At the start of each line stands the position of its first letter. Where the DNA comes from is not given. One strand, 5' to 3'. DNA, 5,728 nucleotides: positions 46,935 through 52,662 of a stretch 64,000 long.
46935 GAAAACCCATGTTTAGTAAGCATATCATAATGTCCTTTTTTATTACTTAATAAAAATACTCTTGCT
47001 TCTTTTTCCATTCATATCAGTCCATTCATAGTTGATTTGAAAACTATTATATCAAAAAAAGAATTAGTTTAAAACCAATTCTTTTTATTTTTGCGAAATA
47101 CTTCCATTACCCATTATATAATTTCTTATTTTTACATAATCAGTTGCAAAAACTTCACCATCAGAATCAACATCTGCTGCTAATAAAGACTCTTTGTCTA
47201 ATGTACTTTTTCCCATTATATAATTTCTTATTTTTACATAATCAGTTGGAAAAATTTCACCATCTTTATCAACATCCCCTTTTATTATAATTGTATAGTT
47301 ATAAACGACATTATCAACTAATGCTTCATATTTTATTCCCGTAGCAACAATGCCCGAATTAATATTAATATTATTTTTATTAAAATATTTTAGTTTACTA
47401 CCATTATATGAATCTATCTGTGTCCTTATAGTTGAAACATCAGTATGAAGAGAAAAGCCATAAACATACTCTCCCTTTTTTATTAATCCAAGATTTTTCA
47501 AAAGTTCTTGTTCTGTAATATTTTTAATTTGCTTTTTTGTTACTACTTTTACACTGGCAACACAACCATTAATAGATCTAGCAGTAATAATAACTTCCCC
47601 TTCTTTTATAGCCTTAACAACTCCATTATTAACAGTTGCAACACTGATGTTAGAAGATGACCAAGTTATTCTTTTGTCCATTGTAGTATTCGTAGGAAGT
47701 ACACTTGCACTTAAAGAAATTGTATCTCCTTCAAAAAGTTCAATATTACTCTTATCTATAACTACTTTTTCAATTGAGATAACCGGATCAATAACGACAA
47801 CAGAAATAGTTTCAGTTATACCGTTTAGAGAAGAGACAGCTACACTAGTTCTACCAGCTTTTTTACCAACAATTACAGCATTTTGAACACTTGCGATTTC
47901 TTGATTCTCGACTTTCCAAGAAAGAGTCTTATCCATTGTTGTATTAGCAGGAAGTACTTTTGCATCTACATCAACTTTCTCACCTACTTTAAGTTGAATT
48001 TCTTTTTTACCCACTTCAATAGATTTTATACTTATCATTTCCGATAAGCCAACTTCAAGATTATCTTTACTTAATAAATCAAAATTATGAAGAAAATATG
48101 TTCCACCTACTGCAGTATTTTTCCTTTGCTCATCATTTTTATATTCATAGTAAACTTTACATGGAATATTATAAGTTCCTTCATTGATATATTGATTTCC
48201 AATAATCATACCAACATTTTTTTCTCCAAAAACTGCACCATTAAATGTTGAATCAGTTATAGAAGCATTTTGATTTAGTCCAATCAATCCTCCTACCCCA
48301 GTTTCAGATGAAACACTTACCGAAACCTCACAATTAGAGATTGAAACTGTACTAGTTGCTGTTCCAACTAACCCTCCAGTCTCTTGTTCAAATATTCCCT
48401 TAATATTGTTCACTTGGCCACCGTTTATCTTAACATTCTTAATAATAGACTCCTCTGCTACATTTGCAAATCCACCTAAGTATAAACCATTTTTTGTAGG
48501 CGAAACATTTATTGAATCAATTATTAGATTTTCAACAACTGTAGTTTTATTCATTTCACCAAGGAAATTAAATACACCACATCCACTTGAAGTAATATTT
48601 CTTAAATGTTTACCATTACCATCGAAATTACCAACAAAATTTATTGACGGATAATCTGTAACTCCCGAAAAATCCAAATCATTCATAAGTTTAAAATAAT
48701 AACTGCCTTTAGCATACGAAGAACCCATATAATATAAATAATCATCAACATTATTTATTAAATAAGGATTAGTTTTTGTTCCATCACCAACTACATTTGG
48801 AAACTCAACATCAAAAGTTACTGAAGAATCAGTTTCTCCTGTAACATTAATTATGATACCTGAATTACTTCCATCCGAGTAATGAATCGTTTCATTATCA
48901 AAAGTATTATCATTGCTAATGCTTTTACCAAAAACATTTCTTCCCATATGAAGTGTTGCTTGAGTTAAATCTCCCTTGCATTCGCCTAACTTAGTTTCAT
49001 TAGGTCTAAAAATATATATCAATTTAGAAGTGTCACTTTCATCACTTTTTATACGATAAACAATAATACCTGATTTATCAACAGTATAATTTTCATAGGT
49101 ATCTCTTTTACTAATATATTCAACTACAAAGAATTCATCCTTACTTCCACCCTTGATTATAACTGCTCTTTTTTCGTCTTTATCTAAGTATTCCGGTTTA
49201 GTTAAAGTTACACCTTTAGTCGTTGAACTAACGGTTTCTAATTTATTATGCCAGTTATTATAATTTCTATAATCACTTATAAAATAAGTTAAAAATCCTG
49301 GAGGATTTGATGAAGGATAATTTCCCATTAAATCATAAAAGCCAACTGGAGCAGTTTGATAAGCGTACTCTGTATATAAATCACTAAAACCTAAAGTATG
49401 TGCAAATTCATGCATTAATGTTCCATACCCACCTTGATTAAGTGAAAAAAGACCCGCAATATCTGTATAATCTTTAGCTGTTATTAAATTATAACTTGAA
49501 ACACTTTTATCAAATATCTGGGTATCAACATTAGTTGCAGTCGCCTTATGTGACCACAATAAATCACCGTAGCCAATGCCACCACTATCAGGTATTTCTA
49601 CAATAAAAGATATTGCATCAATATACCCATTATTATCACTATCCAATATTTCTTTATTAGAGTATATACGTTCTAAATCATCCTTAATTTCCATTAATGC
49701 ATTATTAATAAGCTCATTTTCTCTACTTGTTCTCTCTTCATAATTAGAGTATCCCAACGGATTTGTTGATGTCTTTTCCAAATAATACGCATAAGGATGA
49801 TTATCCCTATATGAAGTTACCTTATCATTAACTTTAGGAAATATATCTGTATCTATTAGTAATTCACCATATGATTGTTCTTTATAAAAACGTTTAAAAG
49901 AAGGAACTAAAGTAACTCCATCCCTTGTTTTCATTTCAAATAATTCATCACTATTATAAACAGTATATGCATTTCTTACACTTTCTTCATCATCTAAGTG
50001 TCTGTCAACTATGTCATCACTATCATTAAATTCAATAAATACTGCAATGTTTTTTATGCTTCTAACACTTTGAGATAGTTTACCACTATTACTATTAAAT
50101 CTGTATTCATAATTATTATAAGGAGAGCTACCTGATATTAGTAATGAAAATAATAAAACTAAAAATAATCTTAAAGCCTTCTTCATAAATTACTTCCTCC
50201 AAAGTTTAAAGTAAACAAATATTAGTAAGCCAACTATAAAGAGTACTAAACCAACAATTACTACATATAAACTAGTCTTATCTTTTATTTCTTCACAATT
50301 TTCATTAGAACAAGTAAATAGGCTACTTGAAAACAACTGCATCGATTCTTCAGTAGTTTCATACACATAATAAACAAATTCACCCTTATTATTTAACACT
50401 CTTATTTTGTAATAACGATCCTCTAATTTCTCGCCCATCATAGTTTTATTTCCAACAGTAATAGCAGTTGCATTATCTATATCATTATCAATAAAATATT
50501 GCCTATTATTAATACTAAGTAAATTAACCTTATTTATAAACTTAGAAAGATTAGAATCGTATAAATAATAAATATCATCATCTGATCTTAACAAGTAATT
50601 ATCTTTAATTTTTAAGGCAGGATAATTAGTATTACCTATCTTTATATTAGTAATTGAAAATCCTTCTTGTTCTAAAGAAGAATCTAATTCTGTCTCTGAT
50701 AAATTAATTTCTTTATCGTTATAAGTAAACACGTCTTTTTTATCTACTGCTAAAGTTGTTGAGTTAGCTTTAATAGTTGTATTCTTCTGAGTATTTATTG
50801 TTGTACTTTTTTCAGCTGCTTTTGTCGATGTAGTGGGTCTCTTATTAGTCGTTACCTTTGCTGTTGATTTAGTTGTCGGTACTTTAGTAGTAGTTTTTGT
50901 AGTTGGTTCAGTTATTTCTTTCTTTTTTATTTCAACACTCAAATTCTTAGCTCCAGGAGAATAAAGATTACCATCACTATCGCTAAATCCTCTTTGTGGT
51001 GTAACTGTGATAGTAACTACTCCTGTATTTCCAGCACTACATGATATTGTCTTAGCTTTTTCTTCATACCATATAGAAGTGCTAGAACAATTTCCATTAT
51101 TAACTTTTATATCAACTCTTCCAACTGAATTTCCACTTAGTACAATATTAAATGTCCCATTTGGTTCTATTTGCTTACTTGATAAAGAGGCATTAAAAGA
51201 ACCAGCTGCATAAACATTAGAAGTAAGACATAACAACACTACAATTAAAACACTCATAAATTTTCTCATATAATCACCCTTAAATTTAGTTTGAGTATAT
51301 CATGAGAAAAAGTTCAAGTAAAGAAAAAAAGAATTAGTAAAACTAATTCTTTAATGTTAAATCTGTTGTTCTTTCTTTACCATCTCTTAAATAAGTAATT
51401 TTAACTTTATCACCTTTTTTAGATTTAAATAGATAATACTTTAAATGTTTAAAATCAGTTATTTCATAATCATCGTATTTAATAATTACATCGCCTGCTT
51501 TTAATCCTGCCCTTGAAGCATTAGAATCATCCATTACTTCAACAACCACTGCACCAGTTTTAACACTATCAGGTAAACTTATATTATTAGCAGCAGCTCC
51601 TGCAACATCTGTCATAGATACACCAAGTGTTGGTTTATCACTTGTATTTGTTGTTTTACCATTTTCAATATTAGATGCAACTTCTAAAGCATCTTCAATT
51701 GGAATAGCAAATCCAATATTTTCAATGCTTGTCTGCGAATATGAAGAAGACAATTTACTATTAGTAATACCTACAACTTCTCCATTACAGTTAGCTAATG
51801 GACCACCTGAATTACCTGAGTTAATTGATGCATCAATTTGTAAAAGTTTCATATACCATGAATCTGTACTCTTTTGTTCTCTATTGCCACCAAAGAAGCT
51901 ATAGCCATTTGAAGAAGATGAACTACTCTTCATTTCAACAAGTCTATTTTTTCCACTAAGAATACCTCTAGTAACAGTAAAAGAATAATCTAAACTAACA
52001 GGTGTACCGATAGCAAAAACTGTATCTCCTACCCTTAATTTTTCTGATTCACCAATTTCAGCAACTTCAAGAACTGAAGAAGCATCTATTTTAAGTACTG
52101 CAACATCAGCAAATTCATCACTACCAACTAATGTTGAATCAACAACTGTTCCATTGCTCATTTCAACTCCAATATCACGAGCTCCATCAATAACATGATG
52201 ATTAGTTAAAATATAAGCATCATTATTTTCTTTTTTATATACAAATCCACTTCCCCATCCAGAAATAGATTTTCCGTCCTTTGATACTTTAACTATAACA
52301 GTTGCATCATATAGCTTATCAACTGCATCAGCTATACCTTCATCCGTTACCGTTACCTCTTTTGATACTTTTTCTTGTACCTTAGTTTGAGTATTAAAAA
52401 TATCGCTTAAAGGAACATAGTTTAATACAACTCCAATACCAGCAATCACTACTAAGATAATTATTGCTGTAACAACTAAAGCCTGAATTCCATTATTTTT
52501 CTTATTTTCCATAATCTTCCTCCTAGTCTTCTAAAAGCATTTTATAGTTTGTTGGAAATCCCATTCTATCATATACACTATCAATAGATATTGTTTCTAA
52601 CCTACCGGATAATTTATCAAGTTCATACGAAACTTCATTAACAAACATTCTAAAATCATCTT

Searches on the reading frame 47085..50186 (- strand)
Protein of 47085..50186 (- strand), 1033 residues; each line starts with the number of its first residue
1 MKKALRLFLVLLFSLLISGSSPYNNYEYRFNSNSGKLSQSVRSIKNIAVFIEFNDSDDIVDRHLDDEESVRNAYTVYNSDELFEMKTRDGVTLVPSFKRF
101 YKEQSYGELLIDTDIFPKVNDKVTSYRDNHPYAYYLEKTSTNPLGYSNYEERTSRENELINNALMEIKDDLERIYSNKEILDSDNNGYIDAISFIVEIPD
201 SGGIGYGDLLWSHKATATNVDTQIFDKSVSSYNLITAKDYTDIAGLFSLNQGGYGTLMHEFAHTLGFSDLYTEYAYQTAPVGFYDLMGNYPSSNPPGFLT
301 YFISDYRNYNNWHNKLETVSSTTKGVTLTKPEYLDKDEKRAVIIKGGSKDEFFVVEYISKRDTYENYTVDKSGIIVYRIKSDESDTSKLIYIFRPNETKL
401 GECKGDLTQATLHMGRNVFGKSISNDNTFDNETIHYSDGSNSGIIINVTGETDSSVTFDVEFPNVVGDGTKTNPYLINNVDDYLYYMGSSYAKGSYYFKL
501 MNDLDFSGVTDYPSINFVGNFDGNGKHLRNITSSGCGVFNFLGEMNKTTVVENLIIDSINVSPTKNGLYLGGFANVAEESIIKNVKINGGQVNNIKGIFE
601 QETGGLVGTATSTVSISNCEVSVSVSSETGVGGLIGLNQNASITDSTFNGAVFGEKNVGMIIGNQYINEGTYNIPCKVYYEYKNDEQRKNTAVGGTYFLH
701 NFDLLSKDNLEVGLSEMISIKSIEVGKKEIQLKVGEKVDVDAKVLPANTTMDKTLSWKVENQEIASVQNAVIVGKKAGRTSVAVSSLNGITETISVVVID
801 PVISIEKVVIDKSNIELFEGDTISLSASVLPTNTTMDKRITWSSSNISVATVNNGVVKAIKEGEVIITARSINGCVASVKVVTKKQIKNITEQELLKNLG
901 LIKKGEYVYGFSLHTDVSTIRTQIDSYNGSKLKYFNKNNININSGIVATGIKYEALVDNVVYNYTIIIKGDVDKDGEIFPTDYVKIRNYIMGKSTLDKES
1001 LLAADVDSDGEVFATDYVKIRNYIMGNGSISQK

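Call 49: search_protein_families(library=pfam, proteins=[window:47085-50186:-], max_evalue=0.00001)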
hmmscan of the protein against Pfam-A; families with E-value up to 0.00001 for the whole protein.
window:47085-50186:- (1033 aa): 3 families
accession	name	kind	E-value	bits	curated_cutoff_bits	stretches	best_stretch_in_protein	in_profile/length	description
PF02368.24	Big_2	-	1.5e-11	44.6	22.8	1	807-871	4-68/79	Bacterial Ig-like domain (group 2)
PF00404.24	Dockerin_1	-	2.3e-10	40.9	22.9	1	969-1024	1-56/57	Dockerin type I domain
PF21461.3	HL_N-beta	-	7.1e-09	35.8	27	0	756-793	15-52/57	Hyaluronate lyase, N-terminal beta-sheet domain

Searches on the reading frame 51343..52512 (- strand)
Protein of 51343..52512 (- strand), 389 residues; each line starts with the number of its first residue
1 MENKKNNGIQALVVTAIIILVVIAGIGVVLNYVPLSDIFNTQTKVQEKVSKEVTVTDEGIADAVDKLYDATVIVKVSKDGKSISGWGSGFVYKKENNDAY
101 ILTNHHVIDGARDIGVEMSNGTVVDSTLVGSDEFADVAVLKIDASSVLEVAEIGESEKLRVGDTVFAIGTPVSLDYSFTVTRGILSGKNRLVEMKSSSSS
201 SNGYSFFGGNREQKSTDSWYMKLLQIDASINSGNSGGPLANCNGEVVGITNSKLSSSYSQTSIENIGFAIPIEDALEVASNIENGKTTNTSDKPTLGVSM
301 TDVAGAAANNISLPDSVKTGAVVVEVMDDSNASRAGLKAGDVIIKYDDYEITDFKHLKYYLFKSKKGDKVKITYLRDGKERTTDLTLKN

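Call 49: search_protein_families(library=pfam, proteins=[window:51343-52512:-], max_evalue=0.00001)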
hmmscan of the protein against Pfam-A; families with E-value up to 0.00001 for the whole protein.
window:51343-52512:- (389 aa): 5 families
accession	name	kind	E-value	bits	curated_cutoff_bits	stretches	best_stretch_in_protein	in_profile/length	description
PF13365.12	Trypsin_2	-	1.7e-29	103.9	27.6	1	87-249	1-144/144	Trypsin-like peptidase domain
PF13180.12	PDZ_2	-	7.5e-18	65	27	1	294-387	1-80/80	PDZ domain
PF00089.32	Trypsin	-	1.5e-12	48.3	20.6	1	97-276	33-217/220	Trypsin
PF17820.7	PDZ_6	-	4.4e-09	36.4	27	1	322-376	1-54/54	PDZ domain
PF00595.29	PDZ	-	2.3e-07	31.5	23.2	1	313-373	23-79/81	PDZ domain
